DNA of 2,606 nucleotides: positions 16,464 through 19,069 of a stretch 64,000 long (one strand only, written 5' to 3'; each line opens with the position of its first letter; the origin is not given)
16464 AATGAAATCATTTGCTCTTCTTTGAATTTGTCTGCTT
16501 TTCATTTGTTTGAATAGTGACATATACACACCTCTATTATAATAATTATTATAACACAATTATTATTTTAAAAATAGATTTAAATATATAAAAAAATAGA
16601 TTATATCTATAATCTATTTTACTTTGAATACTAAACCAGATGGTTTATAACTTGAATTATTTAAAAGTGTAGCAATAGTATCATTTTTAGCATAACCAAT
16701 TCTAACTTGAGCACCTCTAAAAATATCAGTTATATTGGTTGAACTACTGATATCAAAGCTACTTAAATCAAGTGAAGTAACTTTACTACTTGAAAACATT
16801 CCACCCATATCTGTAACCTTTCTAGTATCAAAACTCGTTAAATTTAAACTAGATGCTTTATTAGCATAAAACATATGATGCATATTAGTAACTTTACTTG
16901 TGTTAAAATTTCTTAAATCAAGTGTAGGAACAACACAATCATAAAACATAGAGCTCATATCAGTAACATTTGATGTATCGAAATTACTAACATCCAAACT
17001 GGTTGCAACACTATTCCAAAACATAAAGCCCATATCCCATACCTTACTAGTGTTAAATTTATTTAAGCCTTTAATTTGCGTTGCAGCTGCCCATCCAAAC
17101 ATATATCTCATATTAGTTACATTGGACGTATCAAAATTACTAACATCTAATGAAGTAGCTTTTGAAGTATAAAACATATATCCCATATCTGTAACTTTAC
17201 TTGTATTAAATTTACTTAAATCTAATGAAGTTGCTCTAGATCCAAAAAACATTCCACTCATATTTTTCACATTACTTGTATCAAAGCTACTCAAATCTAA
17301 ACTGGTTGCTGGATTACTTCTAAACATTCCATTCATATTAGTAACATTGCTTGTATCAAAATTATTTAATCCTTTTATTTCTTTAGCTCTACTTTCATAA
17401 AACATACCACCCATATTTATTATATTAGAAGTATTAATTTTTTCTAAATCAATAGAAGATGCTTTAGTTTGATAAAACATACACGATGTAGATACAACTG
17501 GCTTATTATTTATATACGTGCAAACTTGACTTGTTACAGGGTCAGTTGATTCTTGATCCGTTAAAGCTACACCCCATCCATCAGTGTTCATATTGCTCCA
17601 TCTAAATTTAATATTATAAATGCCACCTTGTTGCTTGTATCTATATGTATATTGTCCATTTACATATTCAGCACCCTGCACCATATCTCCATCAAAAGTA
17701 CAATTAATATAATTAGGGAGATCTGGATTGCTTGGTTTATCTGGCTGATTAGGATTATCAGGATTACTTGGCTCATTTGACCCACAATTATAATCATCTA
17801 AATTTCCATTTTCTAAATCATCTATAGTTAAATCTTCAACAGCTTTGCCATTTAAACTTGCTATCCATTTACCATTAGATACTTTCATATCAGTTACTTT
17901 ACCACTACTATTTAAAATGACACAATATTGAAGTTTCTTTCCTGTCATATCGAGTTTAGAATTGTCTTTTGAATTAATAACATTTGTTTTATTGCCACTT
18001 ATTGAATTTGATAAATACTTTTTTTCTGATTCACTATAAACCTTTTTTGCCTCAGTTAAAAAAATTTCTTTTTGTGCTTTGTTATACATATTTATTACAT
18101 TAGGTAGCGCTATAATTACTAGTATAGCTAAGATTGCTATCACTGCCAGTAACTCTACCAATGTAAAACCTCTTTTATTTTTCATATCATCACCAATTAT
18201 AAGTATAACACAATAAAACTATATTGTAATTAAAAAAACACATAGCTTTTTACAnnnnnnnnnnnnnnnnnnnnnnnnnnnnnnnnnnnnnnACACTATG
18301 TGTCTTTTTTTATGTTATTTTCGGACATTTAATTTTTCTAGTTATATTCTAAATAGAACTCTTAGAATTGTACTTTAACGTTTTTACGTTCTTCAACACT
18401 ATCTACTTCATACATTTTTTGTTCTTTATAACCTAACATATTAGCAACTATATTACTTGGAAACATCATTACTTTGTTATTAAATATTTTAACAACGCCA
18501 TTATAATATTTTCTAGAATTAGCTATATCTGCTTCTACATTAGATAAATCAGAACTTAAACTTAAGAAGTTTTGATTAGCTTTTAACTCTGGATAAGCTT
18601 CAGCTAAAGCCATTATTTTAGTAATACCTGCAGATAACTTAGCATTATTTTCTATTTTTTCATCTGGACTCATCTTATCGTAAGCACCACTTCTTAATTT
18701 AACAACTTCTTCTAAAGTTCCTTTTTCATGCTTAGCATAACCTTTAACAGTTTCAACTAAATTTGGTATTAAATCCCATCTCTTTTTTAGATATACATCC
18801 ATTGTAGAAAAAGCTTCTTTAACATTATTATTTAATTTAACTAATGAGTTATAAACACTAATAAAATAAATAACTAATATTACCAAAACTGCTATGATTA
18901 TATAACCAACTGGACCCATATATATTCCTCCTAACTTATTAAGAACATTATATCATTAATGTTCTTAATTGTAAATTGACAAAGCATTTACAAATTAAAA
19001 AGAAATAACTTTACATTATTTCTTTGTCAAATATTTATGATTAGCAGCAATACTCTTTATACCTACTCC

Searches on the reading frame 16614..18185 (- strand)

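Call 19: search_protein_families(library=pfam, proteins=[window:16614-18185:-], max_evalue=0.001)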
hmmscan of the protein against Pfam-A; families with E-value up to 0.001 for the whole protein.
window:16614-18185:- (523 aa): 2 families
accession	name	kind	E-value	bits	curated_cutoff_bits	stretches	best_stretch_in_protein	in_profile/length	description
PF03382.20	DUF285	-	5.2e-97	320.3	25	5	271-369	15-113/120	Mycoplasma protein of unknown function, DUF285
PF07963.17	N_methyl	-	1.4e-08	34.4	21.2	1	1-27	1-27/27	Prokaryotic N-terminal methylation motif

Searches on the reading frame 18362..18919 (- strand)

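Call 19: search_protein_families(library=pfam, proteins=[window:18362-18919:-], max_evalue=0.001)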
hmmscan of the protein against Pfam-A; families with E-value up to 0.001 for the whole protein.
window:18362-18919:- (185 aa): 1 family
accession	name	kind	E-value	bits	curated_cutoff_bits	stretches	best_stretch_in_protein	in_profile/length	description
PF04011.17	LemA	-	6.1e-55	185.6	26.2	1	36-185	1-149/149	LemA family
